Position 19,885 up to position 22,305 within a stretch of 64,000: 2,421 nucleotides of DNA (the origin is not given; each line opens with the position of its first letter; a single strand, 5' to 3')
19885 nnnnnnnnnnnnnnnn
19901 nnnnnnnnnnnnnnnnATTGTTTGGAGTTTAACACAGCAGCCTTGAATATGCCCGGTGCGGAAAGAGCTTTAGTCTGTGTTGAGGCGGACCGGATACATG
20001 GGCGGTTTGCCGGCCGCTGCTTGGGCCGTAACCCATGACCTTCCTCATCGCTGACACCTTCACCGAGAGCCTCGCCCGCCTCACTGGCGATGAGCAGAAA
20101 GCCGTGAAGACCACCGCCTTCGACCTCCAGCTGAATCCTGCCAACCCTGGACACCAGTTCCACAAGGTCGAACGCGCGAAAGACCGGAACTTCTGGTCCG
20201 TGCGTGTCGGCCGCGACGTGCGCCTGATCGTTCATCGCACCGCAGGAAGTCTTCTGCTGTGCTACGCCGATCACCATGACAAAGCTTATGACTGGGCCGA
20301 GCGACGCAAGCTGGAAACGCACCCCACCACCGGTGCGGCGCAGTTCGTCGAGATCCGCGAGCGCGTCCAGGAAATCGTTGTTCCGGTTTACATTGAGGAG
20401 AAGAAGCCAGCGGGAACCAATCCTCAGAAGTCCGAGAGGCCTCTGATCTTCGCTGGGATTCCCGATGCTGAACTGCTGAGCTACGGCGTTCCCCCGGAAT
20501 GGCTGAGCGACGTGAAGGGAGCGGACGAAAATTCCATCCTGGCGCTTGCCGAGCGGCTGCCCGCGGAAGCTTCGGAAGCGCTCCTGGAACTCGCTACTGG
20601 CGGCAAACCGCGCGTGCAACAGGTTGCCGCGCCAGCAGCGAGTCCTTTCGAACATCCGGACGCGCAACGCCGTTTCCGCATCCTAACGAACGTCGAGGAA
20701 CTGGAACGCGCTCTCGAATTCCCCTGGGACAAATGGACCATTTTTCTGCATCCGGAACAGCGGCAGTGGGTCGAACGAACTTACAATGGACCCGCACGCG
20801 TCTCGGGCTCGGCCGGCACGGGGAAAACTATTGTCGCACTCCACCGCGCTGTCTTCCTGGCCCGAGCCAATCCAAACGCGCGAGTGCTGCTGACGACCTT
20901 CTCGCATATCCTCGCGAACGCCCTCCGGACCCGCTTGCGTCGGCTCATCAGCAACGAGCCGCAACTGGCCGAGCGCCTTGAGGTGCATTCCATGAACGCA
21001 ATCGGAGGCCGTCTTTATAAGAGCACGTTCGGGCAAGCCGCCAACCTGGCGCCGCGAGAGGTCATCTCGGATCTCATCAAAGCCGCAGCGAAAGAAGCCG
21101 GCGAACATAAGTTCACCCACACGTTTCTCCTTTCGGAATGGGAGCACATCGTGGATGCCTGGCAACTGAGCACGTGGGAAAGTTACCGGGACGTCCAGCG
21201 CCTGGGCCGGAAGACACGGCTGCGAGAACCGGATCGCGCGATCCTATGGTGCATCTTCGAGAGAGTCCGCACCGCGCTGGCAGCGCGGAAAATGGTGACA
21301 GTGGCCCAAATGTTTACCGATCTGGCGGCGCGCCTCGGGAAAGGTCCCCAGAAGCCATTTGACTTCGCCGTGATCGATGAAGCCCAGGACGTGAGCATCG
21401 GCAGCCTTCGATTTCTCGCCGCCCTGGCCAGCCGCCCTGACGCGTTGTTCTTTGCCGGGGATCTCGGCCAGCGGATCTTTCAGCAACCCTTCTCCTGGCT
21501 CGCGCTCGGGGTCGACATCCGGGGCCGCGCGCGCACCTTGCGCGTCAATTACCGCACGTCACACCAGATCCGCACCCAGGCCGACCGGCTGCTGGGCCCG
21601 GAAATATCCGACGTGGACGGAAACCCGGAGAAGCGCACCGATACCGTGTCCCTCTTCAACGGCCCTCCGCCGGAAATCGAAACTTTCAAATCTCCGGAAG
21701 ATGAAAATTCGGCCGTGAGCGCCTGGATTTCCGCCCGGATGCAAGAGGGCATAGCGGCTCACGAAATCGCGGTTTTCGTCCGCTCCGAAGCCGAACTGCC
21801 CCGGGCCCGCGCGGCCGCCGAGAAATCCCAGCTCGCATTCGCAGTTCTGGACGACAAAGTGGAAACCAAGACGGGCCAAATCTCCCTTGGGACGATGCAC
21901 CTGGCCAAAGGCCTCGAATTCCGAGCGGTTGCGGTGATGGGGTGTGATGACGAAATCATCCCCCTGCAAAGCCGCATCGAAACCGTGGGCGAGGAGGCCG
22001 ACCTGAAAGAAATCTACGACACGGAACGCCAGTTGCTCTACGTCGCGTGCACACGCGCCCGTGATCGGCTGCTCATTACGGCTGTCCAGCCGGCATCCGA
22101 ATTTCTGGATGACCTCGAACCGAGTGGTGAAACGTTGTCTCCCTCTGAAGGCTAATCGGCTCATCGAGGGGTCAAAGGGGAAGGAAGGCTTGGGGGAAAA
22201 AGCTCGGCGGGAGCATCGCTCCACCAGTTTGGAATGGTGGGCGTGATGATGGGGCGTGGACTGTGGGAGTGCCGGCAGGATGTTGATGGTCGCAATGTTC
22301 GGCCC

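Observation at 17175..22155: Two tandem paralogous UvrD-like helicases, each with an N-terminal RelE/ParE-toxin-like domain, directly behind the R-M operon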

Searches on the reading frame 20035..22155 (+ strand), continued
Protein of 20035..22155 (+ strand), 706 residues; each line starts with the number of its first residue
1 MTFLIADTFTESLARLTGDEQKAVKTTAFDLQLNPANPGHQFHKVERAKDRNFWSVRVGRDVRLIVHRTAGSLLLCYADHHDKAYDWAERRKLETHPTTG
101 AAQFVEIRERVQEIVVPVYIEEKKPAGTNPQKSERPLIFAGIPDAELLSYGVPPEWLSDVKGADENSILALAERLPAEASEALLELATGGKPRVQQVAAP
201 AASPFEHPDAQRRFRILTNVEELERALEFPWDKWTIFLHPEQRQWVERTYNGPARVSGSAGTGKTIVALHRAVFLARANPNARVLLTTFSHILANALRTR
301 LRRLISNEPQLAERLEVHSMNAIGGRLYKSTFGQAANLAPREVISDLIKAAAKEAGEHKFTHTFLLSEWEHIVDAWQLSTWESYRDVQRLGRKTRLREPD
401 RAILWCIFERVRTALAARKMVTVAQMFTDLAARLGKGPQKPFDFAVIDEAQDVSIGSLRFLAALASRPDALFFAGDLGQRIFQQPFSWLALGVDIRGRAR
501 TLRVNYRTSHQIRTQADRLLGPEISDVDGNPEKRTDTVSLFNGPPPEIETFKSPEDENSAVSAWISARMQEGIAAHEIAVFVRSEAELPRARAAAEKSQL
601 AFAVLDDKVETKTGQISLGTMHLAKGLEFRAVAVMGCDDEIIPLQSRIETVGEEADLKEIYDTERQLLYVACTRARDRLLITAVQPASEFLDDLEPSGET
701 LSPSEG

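Call 98: get_annotated_region(hit=H13, flank=9000)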
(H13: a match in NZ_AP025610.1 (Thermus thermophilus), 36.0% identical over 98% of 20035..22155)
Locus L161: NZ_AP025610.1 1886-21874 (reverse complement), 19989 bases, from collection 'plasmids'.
description: Thermus thermophilus strain SNM3-3 plasmid pTthSNM3-3b, complete sequence
organism: Thermus thermophilus (NCBI taxid 274)
taxonomy: Bacteria; Deinococcota; Deinococci; Thermales; Thermaceae; Thermus; Thermus thermophilus
host: -; source: -; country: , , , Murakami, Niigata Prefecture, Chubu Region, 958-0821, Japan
typing (MOB-suite, as given by PLSDB): non-mobilizable; replicon rep_cluster_1121
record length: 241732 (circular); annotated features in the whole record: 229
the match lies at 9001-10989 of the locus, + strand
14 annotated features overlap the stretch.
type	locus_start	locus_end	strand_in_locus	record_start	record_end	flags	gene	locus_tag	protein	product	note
CDS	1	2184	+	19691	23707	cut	-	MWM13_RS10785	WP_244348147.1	N-6 DNA methylase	GO:0006306 - DNA methylation [Evidence IEA]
CDS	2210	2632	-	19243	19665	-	-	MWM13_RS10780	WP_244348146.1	hypothetical protein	-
CDS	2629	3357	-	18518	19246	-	-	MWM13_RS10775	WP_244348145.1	hypothetical protein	-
CDS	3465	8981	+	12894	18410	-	-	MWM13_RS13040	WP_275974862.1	DEAD/DEAH box helicase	-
CDS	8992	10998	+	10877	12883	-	-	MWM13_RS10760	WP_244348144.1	3'-5' exonuclease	-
CDS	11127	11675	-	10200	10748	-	-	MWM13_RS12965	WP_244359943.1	IS630 family transposase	-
CDS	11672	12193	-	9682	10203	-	-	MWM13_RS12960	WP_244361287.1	IS630 family transposase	-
CDS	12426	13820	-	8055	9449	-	csm6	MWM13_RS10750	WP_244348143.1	type III-A CRISPR-associated protein Csm6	-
CDS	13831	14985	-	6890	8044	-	csm5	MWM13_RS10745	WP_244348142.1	type III-A CRISPR-associated RAMP protein Csm5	GO:0043571 - maintenance of CRISPR repeat elements [Evidence IEA]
CDS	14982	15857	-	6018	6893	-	-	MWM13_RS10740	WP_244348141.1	RAMP superfamily CRISPR-associated protein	-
CDS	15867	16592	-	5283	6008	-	csm3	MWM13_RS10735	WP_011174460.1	type III-A CRISPR-associated RAMP protein Csm3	GO:0043571 - maintenance of CRISPR repeat elements [Evidence IEA]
CDS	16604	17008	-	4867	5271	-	csm2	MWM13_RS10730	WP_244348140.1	type III-A CRISPR-associated protein Csm2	GO:0043571 - maintenance of CRISPR repeat elements [Evidence IEA]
CDS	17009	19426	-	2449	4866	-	cas10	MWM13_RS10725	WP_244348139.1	type III-A CRISPR-associated protein Cas10/Csm1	GO:0043571 - maintenance of CRISPR repeat elements [Evidence IEA]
CDS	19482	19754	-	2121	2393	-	cas2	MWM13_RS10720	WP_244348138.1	CRISPR-associated endonuclease Cas2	GO:0043571 - maintenance of CRISPR repeat elements [Evidence IEA]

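Call 99: get_annotated_region(hit=H7, flank=9000)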
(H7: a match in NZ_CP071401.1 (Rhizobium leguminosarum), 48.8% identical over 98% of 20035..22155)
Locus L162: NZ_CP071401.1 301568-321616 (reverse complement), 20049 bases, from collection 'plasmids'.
description: Rhizobium leguminosarum strain OyaliB plasmid p2, complete sequence
organism: Rhizobium leguminosarum (NCBI taxid 384)
taxonomy: Bacteria; Pseudomonadota; Alphaproteobacteria; Hyphomicrobiales; Rhizobiaceae; Rhizobium; Rhizobium leguminosarum
host: -; source: lentil; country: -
typing (MOB-suite, as given by PLSDB): mobilizable; relaxase MOBQ
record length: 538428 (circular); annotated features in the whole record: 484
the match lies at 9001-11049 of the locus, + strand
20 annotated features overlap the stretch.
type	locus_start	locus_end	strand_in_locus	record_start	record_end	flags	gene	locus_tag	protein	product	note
CDS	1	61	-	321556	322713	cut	-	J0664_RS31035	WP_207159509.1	Shedu immune nuclease family protein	-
CDS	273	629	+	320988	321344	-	-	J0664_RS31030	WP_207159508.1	hypothetical protein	-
CDS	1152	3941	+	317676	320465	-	-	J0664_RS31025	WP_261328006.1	BPTD_3080 family restriction endonuclease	-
CDS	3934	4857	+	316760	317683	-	-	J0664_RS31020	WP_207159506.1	hypothetical protein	-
CDS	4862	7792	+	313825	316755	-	-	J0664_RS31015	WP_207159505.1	site-specific DNA-methyltransferase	GO:0009307 - DNA restriction-modification system [Evidence IEA]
CDS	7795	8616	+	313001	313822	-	-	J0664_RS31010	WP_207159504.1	hypothetical protein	-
CDS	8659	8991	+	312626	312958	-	-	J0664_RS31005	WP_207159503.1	hypothetical protein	-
CDS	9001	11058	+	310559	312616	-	-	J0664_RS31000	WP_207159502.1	3'-5' exonuclease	-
CDS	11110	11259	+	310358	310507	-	-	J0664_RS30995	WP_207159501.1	hypothetical protein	-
CDS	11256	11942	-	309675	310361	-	-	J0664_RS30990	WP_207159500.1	hypothetical protein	-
CDS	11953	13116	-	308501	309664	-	-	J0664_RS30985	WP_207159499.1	DarT ssDNA thymidine ADP-ribosyltransferase family protein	-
CDS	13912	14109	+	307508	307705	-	-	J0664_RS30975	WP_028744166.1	hypothetical protein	-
CDS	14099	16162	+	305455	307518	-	-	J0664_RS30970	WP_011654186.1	recombinase family protein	GO:0006310 - DNA recombination [Evidence IEA]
CDS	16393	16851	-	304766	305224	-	-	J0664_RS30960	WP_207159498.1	hypothetical protein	-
CDS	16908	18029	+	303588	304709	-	-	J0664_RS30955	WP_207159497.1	TIR domain-containing protein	GO:0007165 - signal transduction [Evidence IEA]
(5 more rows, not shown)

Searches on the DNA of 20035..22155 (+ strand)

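Call 96: search_dna_similar(query=L030:10001-12073:+, collection=ecoli_genomes, mode=distant, max_rows=8)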
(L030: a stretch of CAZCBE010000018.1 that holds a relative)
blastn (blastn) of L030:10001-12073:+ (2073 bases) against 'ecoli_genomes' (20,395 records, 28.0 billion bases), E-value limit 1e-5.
No match.
